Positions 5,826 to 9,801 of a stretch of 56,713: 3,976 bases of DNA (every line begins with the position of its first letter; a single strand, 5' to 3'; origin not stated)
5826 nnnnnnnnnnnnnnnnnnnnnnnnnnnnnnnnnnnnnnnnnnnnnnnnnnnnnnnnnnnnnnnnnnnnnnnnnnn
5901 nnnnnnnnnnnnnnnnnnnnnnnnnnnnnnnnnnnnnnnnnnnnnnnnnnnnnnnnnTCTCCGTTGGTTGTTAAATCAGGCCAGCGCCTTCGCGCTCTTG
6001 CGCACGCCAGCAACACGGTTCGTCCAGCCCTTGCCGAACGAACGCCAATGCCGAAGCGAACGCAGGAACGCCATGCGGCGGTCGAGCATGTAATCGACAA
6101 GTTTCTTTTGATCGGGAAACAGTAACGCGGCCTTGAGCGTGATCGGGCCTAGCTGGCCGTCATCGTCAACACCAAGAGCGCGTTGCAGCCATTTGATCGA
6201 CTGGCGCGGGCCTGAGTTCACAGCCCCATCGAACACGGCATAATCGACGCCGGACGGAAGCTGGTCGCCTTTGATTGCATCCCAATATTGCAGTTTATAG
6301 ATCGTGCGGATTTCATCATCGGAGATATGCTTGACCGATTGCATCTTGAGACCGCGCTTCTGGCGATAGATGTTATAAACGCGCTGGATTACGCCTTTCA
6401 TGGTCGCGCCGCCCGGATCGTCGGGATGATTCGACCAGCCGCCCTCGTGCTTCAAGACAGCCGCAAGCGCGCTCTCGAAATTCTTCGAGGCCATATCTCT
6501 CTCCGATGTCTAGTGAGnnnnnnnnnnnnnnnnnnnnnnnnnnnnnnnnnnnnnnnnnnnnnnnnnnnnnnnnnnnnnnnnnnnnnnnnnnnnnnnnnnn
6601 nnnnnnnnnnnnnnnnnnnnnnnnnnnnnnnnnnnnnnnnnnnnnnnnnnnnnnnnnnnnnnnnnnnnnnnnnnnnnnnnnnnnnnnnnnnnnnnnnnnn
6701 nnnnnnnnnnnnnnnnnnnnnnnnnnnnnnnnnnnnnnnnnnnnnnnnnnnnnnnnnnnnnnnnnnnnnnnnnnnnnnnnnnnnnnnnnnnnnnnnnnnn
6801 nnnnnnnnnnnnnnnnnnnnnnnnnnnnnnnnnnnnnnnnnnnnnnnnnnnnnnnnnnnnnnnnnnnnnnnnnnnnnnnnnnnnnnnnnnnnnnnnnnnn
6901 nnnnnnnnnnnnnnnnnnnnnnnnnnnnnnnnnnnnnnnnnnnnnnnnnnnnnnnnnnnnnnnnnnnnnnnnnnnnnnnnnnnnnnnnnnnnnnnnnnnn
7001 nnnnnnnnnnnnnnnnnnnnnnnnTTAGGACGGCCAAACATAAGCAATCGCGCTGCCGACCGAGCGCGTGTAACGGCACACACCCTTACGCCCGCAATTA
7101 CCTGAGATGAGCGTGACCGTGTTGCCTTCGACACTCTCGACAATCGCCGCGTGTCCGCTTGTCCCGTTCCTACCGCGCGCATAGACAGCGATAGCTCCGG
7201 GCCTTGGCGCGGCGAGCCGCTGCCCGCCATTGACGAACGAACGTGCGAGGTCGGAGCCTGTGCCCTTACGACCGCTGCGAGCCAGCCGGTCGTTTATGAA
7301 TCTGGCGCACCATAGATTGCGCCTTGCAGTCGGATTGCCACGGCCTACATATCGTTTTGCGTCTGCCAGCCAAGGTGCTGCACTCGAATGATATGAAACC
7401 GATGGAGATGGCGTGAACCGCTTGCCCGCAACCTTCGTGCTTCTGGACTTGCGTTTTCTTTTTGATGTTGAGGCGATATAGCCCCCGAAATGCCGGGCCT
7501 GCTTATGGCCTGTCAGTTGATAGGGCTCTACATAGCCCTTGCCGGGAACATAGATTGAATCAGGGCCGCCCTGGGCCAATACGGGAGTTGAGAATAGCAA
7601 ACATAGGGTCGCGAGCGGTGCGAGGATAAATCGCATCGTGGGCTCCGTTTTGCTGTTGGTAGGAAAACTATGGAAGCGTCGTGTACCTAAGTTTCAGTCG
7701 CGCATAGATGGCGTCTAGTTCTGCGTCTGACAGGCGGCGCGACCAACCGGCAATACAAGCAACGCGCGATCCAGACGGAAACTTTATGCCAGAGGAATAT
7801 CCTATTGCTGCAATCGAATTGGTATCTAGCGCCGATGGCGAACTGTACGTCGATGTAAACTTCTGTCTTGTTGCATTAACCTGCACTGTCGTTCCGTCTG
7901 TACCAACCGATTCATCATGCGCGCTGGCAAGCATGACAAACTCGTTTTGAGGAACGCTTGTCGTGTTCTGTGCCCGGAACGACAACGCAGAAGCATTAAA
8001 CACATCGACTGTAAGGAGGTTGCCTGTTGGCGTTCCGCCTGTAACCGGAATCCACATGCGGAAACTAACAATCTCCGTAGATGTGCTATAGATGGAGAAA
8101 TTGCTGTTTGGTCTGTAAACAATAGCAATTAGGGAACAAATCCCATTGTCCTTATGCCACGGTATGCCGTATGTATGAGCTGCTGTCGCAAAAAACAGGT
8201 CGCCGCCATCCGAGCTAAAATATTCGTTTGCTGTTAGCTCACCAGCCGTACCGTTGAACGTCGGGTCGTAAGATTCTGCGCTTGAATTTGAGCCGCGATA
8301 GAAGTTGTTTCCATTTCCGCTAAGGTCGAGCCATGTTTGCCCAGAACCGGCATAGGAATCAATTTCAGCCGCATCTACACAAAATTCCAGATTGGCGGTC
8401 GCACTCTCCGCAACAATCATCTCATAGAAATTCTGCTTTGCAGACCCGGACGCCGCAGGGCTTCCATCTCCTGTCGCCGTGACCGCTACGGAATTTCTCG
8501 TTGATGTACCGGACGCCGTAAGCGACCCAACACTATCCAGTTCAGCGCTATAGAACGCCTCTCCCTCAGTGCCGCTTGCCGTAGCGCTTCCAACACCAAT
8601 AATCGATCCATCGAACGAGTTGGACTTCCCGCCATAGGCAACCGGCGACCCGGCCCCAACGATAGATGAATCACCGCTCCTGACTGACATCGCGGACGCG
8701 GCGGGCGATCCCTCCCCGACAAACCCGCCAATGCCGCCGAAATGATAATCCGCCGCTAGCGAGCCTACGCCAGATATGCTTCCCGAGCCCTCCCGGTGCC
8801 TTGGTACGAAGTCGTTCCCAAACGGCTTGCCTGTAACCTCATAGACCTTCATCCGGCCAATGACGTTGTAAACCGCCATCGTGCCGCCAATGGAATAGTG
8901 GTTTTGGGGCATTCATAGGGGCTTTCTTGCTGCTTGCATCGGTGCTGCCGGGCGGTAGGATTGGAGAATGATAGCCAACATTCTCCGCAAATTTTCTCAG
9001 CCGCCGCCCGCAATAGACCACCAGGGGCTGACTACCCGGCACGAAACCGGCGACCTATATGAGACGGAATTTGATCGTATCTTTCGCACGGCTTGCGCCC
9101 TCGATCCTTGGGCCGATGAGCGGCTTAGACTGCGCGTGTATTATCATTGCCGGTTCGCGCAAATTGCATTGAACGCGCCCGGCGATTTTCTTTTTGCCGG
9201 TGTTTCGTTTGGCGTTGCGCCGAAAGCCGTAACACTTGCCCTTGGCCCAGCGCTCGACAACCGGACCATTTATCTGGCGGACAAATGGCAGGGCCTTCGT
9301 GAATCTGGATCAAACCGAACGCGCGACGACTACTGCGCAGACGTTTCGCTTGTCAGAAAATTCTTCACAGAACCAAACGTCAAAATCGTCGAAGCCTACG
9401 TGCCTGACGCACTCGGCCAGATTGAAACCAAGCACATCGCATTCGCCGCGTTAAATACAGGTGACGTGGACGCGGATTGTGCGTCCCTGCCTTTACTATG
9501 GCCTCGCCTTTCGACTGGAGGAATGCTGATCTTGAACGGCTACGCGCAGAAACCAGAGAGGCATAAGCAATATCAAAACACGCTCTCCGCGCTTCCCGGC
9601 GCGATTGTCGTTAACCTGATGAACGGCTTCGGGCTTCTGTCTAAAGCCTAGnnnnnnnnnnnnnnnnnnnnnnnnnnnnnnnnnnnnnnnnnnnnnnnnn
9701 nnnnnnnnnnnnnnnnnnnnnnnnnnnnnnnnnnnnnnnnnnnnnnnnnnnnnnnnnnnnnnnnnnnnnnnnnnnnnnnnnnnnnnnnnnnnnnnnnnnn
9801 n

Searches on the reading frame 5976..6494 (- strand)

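Call 70: search_protein_families(library=pfam, proteins=[window:5976-6494:-], max_evalue=0.01)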
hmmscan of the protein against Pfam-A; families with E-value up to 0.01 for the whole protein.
window:5976-6494:- (172 aa): 2 families
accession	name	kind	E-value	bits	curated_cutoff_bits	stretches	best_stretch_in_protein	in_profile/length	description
PF05838.17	Glyco_hydro_108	-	7.2e-28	97.4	21.2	1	11-95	2-85/85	Glycosyl hydrolase 108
PF09374.15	PG_binding_3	-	2.5e-08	34.4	24.6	1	99-160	2-74/76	Predicted Peptidoglycan domain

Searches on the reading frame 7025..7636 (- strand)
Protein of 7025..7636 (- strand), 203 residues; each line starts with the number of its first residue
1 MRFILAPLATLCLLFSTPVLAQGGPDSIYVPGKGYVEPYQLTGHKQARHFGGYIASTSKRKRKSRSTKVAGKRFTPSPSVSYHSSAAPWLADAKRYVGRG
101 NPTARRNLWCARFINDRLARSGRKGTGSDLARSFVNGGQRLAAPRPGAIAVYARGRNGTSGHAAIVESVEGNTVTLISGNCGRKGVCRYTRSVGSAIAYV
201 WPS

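Call 70: search_protein_families(library=pfam, proteins=[window:7025-7636:-], max_evalue=0.01)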
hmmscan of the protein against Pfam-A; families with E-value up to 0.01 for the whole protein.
window:7025-7636:- (203 aa): 1 family
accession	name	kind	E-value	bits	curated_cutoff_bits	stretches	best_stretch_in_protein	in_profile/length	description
PF05257.22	CHAP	-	6.8e-10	39.7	26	1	108-180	7-81/81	CHAP domain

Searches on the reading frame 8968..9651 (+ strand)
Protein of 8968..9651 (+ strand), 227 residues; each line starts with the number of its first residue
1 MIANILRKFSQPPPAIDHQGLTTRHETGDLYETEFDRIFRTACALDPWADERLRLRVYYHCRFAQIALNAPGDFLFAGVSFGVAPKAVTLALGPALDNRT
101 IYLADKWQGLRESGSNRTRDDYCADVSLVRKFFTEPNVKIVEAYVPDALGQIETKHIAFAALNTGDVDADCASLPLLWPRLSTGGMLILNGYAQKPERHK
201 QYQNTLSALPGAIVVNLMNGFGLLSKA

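Call 70: search_protein_families(library=pfam, proteins=[window:8968-9651:+], max_evalue=0.01)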
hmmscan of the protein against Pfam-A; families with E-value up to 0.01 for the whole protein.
window:8968-9651:+ (227 aa): 1 family
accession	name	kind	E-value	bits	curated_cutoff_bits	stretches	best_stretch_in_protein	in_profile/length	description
PF05711.17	TylF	-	5.2e-07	29.6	23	1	65-197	86-234/264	Macrocin-O-methyltransferase (TylF)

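Call 81: search_protein_families(library=ncbifam, proteins=[window:8968-9651:+], max_evalue=0.001)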
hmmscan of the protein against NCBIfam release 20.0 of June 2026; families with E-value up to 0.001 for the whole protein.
window:8968-9651:+ (227 aa): 0 families
